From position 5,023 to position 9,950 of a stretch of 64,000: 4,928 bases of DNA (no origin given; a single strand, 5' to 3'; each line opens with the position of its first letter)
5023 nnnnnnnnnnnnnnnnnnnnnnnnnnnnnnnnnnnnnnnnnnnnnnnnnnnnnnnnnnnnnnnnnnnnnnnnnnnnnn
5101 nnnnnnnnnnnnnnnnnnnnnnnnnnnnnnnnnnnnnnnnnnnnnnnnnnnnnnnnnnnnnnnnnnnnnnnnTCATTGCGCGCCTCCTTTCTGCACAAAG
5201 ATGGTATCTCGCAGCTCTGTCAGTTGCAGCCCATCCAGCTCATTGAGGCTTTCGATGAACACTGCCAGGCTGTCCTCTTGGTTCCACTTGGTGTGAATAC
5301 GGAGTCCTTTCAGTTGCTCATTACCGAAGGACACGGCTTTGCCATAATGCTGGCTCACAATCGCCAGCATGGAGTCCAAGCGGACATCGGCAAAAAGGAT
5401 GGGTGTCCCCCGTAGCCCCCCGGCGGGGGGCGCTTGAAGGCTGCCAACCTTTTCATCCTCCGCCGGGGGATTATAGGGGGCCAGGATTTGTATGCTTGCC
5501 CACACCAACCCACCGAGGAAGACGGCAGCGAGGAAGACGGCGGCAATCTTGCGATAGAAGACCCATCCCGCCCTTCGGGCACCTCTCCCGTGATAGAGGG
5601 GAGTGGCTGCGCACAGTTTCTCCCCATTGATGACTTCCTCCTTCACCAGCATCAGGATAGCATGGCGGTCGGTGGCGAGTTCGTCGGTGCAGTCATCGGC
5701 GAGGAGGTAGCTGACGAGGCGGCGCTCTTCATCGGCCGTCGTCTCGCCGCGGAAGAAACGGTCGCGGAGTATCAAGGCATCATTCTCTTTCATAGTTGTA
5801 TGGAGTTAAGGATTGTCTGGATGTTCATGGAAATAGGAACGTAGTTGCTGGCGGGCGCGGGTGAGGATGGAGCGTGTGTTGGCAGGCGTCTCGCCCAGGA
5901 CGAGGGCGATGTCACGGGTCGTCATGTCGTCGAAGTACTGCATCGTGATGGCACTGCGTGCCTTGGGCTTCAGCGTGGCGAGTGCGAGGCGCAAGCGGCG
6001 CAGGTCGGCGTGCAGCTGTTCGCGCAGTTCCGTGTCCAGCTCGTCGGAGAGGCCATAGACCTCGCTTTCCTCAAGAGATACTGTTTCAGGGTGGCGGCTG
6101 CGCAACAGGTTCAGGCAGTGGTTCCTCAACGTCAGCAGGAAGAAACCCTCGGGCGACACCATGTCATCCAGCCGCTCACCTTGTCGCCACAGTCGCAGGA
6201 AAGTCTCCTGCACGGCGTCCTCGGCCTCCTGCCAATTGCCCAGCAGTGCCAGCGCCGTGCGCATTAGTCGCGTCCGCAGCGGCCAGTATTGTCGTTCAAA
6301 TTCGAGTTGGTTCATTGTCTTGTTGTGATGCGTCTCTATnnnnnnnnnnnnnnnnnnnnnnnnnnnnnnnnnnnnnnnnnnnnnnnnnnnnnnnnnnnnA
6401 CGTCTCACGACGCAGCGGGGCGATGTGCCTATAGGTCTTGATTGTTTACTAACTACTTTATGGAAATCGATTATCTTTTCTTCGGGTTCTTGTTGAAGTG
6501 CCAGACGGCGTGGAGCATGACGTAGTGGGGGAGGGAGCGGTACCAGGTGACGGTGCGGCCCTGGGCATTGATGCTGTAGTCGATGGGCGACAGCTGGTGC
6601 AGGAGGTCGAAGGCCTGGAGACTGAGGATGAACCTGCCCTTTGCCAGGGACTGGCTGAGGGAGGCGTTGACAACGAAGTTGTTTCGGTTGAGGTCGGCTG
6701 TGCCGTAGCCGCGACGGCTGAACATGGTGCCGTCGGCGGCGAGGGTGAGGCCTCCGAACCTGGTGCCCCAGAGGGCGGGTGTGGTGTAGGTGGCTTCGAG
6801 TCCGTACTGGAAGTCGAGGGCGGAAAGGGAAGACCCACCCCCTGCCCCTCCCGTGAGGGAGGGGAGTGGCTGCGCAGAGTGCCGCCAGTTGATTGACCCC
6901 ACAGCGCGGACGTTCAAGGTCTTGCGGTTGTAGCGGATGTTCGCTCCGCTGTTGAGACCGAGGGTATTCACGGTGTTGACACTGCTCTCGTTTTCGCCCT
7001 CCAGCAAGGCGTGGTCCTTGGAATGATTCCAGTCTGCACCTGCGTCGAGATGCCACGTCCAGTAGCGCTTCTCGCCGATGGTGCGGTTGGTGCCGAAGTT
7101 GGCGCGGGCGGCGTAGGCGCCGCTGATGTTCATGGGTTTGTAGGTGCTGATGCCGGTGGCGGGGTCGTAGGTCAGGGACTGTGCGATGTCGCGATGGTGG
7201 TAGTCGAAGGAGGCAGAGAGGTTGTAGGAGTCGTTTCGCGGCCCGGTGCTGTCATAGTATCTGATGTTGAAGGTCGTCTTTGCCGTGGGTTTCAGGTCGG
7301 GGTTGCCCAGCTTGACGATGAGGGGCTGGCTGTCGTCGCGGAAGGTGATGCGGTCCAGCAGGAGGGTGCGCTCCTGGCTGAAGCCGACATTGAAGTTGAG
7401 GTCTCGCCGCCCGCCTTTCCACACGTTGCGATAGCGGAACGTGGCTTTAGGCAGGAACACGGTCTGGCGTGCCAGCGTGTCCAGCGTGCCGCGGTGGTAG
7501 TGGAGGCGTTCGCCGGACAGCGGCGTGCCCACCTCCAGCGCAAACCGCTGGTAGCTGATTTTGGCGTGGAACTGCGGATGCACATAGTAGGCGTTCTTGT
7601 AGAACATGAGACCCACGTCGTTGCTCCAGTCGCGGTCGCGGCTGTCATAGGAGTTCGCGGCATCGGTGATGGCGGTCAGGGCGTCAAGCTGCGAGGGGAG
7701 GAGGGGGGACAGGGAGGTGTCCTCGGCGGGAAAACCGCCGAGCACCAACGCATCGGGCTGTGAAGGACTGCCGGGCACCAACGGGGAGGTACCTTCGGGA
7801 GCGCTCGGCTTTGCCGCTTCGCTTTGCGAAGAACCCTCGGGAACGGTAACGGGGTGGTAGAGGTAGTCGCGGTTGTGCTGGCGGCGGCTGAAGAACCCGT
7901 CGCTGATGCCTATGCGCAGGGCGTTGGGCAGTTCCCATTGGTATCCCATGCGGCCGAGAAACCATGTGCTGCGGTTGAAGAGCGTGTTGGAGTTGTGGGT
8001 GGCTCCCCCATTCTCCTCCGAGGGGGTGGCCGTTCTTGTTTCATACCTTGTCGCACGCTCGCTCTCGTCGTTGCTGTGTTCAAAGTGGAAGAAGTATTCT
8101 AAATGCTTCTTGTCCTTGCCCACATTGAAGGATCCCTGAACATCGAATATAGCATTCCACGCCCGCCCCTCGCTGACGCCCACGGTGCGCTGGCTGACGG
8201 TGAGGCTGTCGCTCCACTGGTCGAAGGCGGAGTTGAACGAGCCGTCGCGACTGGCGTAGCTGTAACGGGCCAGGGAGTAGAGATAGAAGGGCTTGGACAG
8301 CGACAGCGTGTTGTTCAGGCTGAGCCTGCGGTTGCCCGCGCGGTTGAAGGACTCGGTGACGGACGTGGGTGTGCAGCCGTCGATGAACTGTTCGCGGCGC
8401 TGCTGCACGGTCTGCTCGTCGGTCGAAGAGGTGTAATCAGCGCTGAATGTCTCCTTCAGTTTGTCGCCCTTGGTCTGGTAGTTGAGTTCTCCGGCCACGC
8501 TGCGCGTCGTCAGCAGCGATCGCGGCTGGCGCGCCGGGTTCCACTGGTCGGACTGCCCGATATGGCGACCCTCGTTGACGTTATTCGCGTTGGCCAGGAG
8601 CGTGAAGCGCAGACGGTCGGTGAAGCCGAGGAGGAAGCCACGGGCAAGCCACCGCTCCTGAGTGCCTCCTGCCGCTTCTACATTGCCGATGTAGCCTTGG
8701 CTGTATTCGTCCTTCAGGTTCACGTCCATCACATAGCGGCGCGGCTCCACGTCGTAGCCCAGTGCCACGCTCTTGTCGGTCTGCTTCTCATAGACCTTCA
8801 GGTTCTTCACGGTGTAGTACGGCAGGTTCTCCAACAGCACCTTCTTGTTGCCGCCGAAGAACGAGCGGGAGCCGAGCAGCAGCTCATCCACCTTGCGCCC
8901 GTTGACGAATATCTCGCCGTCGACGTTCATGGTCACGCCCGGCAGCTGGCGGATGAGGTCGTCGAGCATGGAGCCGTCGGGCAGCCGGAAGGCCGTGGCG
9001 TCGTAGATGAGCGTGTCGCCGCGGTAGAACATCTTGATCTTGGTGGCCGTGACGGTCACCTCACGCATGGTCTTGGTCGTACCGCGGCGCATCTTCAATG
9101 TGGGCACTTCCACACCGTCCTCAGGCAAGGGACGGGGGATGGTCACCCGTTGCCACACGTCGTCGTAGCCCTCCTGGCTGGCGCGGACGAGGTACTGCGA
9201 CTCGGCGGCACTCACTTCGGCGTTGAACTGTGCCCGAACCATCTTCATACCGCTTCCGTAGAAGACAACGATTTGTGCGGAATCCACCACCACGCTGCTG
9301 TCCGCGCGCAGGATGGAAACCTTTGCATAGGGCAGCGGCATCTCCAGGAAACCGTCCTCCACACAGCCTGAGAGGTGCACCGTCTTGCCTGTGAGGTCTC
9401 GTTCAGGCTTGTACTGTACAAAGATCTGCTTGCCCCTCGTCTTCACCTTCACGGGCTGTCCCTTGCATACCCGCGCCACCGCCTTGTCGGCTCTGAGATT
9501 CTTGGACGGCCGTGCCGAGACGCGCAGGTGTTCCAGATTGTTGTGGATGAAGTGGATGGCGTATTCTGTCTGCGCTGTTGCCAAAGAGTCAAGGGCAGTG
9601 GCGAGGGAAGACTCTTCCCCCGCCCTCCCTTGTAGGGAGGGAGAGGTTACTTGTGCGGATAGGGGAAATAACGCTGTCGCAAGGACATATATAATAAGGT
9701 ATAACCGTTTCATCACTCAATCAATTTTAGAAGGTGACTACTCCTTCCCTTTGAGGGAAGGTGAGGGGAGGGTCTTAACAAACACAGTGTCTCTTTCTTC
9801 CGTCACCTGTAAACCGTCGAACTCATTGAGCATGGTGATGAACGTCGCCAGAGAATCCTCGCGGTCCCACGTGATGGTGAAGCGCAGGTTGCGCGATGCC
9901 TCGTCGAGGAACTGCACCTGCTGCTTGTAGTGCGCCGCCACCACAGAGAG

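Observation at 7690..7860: A ~165-bp mosaic of three different repeat types forms a 55-aa loop in receptor 2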

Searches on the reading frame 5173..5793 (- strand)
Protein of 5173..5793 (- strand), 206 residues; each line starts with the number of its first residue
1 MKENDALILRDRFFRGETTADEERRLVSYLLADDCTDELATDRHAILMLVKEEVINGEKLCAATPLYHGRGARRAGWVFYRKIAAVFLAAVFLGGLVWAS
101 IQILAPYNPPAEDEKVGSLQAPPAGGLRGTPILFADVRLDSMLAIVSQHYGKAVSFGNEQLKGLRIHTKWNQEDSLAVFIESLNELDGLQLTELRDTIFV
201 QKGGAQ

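Call 8: search_protein_families(library=pfam, proteins=[window:5173-5793:-], max_evalue=0.01)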
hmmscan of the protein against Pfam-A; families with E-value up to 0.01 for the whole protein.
window:5173-5793:- (206 aa): 1 family
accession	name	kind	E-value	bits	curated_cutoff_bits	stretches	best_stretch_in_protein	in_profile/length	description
PF16344.10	FecR_C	-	4e-05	24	24.4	1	133-198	3-68/70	FecR, C-terminal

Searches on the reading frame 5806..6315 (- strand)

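Call 8: search_protein_families(library=pfam, proteins=[window:5806-6315:-], max_evalue=0.01)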
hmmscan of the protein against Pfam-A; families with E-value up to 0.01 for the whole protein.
window:5806-6315:- (169 aa): 3 families
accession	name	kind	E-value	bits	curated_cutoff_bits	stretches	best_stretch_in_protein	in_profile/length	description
PF04542.20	Sigma70_r2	-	3.8e-14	52.7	24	1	14-74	6-68/71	Sigma-70 region 2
PF08281.18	Sigma70_r4_2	-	3.5e-12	46.2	25.7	1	106-158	2-54/54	Sigma-70, region 4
PF04545.22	Sigma70_r4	-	2.2e-08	33.9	24.1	1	111-159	1-49/50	Sigma-70, region 4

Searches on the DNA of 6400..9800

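Call 28: search_rna_families(source=window, start=6400, end=9800, threshold=evalue, max_evalue=5)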
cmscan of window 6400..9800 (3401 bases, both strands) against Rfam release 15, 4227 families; matches with E-value up to 5: 2.
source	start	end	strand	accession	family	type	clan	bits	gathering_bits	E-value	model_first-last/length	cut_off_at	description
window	8935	9009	-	RF01668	P10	Gene; sRNA;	-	15.4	37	3.9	1-72/72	no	Pseudomonas sRNA P10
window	8357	8405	+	RF00223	IRES_Bip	Cis-reg; IRES;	-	11.1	40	2.2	1-263/263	no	bip internal ribosome entry site (IRES)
